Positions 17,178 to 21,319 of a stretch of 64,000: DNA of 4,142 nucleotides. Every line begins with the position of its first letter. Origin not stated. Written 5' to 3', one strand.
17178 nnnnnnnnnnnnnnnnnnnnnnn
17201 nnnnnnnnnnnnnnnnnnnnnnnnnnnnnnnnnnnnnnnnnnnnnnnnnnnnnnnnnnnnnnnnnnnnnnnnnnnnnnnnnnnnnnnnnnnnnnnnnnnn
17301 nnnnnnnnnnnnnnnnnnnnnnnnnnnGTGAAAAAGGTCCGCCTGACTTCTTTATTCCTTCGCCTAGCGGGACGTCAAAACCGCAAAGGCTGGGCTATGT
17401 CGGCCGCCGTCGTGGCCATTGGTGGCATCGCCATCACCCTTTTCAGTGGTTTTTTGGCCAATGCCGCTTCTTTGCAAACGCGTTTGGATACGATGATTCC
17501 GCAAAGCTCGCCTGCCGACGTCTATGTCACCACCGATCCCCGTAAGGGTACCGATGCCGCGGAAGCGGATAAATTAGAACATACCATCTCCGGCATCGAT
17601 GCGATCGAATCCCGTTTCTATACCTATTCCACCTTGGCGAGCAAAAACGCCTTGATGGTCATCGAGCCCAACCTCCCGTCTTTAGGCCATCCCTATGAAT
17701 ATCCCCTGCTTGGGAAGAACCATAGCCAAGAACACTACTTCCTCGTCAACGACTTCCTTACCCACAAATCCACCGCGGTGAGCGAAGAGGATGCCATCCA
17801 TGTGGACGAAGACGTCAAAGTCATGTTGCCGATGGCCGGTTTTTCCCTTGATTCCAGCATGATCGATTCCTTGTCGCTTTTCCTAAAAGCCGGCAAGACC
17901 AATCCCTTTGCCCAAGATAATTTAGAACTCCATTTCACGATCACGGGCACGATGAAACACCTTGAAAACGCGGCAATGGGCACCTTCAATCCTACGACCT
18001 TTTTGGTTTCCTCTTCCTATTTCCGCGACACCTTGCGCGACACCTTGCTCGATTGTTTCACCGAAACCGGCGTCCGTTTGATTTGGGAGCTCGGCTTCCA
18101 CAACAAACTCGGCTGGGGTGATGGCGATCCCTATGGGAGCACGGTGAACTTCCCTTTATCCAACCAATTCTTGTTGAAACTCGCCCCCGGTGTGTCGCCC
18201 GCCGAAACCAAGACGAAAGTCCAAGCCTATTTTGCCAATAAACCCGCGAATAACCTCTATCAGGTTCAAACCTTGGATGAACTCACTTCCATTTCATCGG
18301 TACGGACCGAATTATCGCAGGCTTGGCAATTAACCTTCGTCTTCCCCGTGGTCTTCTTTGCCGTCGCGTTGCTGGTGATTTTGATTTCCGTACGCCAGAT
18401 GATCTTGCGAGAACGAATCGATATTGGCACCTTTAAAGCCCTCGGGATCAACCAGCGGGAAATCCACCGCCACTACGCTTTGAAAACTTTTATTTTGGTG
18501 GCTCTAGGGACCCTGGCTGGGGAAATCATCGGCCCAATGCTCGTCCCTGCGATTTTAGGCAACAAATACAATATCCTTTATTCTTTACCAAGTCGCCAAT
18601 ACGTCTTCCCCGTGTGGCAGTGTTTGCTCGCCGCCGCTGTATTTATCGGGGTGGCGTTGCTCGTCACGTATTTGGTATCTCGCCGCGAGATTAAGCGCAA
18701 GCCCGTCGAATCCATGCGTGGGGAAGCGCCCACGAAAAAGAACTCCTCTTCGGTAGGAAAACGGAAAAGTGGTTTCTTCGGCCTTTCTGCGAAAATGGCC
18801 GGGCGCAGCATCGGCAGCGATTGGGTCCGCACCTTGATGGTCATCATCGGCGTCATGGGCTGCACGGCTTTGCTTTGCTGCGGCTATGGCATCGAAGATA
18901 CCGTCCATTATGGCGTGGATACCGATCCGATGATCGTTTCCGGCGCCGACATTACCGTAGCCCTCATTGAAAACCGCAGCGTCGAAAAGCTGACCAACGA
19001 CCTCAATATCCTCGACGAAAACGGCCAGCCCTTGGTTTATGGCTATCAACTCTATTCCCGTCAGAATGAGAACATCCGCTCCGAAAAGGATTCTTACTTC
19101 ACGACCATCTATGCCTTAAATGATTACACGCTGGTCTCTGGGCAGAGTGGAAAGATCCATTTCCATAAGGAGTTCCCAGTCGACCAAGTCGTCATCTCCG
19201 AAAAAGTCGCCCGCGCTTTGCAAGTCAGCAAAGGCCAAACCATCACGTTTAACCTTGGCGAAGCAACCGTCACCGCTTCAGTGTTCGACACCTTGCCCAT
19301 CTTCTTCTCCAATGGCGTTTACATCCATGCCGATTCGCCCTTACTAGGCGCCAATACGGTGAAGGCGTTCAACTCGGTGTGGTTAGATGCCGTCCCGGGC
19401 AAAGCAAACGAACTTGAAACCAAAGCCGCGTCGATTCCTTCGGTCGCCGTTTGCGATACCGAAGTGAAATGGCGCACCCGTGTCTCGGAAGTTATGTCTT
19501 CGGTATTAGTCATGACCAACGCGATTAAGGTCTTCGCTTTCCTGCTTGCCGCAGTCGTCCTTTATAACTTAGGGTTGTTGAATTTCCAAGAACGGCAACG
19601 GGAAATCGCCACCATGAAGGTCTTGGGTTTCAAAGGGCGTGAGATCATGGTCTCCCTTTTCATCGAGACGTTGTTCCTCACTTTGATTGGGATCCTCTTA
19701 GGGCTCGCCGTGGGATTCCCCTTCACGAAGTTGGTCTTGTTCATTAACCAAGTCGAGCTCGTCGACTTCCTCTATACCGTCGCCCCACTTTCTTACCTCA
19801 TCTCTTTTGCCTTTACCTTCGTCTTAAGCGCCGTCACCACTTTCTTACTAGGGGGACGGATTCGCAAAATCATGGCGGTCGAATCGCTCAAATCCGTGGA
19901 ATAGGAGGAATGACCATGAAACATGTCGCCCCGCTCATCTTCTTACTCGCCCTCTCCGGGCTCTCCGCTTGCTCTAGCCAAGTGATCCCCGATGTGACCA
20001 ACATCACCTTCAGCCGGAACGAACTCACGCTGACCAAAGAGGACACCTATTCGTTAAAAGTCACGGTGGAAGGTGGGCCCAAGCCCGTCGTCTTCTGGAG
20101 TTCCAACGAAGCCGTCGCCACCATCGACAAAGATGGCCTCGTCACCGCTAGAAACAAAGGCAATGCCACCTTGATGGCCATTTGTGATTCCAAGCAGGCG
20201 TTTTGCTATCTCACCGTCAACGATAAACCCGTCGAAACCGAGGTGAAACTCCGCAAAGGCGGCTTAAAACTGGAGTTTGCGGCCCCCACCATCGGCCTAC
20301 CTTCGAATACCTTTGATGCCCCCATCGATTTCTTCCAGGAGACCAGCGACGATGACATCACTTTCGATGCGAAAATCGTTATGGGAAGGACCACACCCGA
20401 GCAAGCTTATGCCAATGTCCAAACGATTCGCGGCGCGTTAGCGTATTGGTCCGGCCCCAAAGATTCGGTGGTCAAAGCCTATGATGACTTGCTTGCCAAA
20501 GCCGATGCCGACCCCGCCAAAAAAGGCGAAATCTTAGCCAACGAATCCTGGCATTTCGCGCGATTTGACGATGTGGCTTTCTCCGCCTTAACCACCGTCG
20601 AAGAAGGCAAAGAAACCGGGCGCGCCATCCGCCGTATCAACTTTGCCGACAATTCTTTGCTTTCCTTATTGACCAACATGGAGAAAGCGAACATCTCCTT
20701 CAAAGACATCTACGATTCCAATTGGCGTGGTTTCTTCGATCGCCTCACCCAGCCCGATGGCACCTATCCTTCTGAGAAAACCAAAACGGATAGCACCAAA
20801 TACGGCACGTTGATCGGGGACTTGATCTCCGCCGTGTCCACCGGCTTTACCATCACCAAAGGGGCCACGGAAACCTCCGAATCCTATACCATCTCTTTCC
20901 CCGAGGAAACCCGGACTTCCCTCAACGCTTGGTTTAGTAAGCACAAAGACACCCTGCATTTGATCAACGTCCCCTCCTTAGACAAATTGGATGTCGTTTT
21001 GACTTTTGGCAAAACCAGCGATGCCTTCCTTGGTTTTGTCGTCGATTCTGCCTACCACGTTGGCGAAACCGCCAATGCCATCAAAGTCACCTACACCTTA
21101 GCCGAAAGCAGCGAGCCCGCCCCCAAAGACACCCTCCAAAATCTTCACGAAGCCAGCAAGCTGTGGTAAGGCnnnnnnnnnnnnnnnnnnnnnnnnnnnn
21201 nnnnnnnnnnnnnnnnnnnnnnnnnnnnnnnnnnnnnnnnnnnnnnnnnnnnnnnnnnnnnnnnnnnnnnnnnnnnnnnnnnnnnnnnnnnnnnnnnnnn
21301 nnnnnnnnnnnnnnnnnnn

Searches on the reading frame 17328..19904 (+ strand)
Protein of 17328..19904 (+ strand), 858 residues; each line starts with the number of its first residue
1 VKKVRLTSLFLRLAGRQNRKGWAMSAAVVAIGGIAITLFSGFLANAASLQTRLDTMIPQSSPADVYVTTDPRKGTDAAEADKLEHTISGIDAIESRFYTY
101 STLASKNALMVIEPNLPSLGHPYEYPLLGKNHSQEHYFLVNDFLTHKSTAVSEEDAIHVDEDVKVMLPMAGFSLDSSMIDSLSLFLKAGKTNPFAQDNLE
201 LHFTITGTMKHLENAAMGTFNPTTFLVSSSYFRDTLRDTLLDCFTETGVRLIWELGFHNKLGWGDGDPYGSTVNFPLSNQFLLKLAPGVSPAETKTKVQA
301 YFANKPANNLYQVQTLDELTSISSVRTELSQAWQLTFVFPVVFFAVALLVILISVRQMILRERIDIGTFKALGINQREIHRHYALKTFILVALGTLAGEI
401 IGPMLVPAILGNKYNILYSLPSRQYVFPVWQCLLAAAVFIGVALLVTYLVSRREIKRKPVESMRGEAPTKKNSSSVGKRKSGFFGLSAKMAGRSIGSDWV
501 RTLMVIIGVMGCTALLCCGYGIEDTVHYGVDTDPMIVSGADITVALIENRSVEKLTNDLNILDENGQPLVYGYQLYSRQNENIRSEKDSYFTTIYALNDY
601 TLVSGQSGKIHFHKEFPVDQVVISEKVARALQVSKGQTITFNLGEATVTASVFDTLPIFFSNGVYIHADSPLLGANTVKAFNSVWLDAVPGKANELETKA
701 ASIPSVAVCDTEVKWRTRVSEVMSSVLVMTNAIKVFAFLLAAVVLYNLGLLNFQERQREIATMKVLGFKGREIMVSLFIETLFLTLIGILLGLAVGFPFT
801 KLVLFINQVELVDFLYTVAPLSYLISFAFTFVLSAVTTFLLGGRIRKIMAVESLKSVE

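Call 82: search_protein_families(library=pfam, proteins=[window:17328-19904:+], max_evalue=0.0001)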
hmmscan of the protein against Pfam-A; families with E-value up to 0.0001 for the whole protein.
window:17328-19904:+ (858 aa): 2 families
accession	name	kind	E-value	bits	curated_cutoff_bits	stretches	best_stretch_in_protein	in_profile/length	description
PF02687.27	FtsX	-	1e-34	119.6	25.5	2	735-848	5-118/120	FtsX-like permease C-terminal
PF12704.14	MacB_PCD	-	1.1e-08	36.1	27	1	503-669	6-174/207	MacB-like periplasmic core domain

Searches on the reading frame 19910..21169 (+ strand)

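Call 82: search_protein_families(library=pfam, proteins=[window:19910-21169:+], max_evalue=0.0001)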
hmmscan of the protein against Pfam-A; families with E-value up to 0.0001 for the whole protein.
window:19910-21169:+ (419 aa): 1 family
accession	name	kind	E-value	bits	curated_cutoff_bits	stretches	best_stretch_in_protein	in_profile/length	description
PF02368.24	Big_2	-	1.6e-11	44.5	22.8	1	28-93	1-69/79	Bacterial Ig-like domain (group 2)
